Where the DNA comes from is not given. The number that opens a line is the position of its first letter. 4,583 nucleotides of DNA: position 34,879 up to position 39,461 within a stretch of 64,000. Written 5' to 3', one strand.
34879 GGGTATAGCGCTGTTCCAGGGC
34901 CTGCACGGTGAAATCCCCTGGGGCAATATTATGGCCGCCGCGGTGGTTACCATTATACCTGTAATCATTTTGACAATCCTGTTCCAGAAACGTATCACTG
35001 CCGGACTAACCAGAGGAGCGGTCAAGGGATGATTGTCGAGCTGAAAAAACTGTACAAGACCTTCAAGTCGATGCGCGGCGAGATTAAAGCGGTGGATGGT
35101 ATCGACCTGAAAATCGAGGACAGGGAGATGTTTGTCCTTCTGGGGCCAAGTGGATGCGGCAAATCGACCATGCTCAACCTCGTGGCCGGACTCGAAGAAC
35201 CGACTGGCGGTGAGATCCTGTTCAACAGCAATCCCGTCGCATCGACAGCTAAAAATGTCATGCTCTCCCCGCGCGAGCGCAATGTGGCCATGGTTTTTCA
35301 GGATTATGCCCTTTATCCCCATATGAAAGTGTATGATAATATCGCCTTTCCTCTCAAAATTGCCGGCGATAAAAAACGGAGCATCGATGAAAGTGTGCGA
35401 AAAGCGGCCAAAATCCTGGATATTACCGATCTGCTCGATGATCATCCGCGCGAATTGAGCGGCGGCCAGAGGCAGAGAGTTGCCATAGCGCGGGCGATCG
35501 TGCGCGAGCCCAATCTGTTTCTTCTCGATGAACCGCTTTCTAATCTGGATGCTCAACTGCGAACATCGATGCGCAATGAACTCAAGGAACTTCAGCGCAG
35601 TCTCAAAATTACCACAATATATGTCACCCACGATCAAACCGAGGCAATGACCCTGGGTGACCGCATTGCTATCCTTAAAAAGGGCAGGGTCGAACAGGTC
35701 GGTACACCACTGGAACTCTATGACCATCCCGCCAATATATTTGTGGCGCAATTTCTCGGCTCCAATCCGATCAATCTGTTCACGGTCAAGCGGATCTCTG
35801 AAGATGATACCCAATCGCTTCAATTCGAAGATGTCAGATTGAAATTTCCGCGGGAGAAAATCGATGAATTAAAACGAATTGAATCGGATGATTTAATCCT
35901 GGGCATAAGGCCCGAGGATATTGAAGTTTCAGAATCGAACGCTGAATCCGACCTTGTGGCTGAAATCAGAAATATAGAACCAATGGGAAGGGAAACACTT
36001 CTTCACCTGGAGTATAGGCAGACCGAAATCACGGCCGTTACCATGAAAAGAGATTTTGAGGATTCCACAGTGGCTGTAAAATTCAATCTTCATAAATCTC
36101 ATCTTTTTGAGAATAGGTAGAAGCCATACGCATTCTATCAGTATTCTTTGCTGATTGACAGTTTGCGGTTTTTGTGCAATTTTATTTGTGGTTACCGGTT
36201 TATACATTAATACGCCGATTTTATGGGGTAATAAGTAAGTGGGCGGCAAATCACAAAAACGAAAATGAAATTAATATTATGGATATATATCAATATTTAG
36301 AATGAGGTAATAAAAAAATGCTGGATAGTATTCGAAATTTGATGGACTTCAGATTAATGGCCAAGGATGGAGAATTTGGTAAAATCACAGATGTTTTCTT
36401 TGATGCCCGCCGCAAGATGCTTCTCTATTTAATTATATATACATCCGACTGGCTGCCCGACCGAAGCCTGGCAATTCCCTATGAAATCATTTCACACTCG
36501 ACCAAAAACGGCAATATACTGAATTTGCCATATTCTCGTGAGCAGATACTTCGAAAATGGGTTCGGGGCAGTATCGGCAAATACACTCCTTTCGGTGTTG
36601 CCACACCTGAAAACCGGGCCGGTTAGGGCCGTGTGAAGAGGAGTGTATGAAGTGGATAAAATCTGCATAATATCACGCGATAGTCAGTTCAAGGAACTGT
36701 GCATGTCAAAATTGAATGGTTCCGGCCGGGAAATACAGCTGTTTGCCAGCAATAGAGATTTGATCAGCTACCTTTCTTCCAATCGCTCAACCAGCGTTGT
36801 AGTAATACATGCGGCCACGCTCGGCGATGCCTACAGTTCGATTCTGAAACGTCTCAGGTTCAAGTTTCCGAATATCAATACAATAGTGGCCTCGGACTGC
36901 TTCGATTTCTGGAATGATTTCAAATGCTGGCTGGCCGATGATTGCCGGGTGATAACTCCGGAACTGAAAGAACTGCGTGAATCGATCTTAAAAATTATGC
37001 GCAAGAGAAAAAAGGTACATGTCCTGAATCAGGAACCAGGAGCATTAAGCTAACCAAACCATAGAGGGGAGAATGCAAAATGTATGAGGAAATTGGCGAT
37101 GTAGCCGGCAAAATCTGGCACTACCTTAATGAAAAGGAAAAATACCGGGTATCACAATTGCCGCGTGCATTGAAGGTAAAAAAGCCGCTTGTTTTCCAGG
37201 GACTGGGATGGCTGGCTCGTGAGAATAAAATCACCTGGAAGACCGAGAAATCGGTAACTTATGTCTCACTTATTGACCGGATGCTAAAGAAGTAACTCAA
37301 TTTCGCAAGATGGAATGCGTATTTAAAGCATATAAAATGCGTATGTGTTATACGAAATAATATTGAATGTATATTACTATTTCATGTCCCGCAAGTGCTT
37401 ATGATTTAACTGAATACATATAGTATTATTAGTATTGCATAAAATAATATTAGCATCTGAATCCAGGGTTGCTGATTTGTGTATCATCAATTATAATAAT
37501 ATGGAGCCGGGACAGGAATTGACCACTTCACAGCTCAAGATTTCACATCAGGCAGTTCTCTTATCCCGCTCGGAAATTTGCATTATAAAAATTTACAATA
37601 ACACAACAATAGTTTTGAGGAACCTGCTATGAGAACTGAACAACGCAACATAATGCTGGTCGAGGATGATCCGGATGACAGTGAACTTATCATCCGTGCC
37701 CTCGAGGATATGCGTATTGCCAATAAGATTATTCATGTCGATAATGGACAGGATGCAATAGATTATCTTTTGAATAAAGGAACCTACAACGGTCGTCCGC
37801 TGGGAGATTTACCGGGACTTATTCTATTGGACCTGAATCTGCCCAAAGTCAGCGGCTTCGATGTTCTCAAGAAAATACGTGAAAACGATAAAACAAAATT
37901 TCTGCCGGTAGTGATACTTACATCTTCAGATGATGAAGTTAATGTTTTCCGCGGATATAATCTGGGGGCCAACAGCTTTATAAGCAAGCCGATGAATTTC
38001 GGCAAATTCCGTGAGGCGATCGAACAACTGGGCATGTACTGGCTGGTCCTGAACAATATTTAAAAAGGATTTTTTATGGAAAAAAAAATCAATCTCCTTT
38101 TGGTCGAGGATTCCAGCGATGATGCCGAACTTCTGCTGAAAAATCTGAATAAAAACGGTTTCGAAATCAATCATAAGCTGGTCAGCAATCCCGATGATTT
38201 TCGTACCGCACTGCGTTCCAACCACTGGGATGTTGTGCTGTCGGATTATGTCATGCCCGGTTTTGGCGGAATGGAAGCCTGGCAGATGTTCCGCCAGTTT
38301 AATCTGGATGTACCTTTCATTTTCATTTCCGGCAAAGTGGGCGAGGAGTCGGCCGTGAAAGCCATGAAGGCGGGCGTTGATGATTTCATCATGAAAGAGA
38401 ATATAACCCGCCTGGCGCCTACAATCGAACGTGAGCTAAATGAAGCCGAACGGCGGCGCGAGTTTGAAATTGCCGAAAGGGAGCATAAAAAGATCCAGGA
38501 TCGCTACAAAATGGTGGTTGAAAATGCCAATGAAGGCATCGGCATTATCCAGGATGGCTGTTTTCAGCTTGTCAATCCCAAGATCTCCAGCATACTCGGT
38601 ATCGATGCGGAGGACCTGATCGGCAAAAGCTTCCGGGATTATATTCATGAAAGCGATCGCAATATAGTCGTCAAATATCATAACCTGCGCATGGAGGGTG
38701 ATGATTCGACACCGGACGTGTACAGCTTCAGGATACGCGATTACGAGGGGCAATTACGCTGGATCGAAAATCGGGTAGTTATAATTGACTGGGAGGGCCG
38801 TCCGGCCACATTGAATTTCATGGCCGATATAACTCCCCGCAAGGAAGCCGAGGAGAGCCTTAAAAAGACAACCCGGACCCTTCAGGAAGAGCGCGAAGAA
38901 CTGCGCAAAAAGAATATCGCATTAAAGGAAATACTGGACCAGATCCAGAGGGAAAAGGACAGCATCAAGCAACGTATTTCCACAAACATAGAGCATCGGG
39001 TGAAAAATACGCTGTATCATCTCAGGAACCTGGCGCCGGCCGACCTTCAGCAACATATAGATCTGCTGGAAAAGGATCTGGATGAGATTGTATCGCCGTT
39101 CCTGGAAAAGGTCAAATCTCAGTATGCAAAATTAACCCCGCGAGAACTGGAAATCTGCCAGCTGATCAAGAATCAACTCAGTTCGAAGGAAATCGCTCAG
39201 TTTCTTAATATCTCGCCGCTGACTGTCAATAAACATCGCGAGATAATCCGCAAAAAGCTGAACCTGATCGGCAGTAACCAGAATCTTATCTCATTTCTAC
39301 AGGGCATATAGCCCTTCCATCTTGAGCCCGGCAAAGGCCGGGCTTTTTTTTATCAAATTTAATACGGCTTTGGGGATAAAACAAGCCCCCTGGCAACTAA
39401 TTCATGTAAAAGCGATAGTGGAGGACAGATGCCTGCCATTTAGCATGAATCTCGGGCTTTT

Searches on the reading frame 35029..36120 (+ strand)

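Call 73: search_protein_families(library=pfam, proteins=[window:35029-36120:+], max_evalue=0.001)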
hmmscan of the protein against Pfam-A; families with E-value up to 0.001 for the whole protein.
window:35029-36120:+ (363 aa): 7 families
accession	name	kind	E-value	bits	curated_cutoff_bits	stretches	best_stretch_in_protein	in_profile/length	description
PF00005.33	ABC_tran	-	5.8e-35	121.3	25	1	23-170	2-136/137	ABC transporter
PF08402.16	TOBE_2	-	6.9e-07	29.7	21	1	291-359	1-75/76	TOBE domain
PF02463.25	SMC_N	-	2e-06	27.8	40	1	31-208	23-206/220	RecF/RecN/SMC N terminal domain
PF17912.7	OB_MalK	-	7.6e-06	27.1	27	1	247-298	4-53/53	MalK OB fold domain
PF13304.12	AAA_21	-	6e-05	23.7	27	0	112-203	179-300/304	AAA domain, putative AbiEii toxin, Type IV TA system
PF03193.22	RsgA_GTPase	-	9.4e-05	22.7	30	1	9-63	84-137/174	RsgA GTPase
PF03215.21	Rad17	-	0.00067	20.1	23.8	0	27-114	40-119/186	Rad17 P-loop domain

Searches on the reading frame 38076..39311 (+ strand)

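Call 3: search_protein_families(library=pfam, proteins=[window:38076-39311:+])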
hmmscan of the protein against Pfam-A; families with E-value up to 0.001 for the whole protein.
window:38076-39311:+ (411 aa): 6 families
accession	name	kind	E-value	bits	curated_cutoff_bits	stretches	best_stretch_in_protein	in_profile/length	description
PF00072.30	Response_reg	-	7.8e-17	61.9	30.2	1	8-109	2-102/111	Response regulator receiver domain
PF08447.18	PAS_3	-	1.3e-12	48.3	25.6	1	166-244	4-83/89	PAS fold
PF00196.25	GerE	-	1.4e-11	44.2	23.5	1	352-397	2-47/57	Bacterial regulatory proteins, luxR family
PF00989.32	PAS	-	2.2e-09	37.7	22.6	1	143-241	2-100/113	PAS fold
PF08448.16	PAS_4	-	2.8e-06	28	23.1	1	159-256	13-109/110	PAS fold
PF13426.13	PAS_9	-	3.7e-06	27.6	27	1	153-253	2-102/103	PAS domain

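Call 4: search_protein_families(library=ncbifam, proteins=[window:38076-39311:+])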
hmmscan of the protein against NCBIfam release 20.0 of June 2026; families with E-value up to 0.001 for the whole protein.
window:38076-39311:+ (411 aa): 82 families (the best 25 are shown)
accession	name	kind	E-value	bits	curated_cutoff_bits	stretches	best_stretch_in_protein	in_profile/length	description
NF047466.1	hybrid_RR_LvrB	exception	1.5e-25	90.2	500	1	3-173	2-170/377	hybrid histidine kinase/response regulator LvrB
TIGR00229.1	sensory_box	domain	9.9e-21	74.2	22.9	1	141-262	4-126/126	PAS domain S-box protein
NF006900.1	PRK09390.1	equivalog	1.1e-16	61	255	1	3-145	3-141/203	response regulator FixJ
NF040749.1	tetrathio_RR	equivalog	1.2e-16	61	290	2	36-149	29-143/191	tetrathionate respiration response regulator TtrR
NF047874.1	MASE3_PAS_HK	subfamily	1.2e-15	57.4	560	1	114-278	243-385/655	MASE3 domain-containing sensor histidine kinase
NF007018.1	PRK09483.1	equivalog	2.9e-14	53.2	280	2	45-112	42-109/217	UvrY/SirA/GacA family response regulator transcription factor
TIGR02154.1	PhoB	equivalog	2e-13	50.2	296.2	1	6-109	4-107/226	phosphate regulon transcriptional regulator PhoB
NF051850.1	RespRegRprY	equivalog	3.5e-13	49.5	370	1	1-123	1-122/234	response regulator transcription factor RprY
NF052445.1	RespRegMctR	equivalog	8.8e-13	48.1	300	1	345-404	137-195/205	two-component system response regulator MctR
NF047793.1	ResRegPgtA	equivalog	3.2e-12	46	650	1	3-141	4-137/414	two-component system response regulator PgtA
NF007935.0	PRK10651.1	equivalog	3.7e-12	45.9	250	2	347-397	150-200/216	two-component system response regulator NarL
NF053854.1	RespRegPhoBBctds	equivalog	1.7e-11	43.9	270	1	7-139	1-139/225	two-component system response regulator PhoB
NF011896.0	PRK15369.1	equivalog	2.7e-11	43.5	242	1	338-397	135-194/211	two component system response regulator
NF007982.1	PRK10710.1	equivalog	6.7e-11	42.2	380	1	3-206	6-205/235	envelope stress response regulator BaeR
NF041946.1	LuxO_transreg_Vib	equivalog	6.7e-11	41.6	800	1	10-137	2-128/463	quorum-sensing sigma-54 dependent transcriptional regulator LuxO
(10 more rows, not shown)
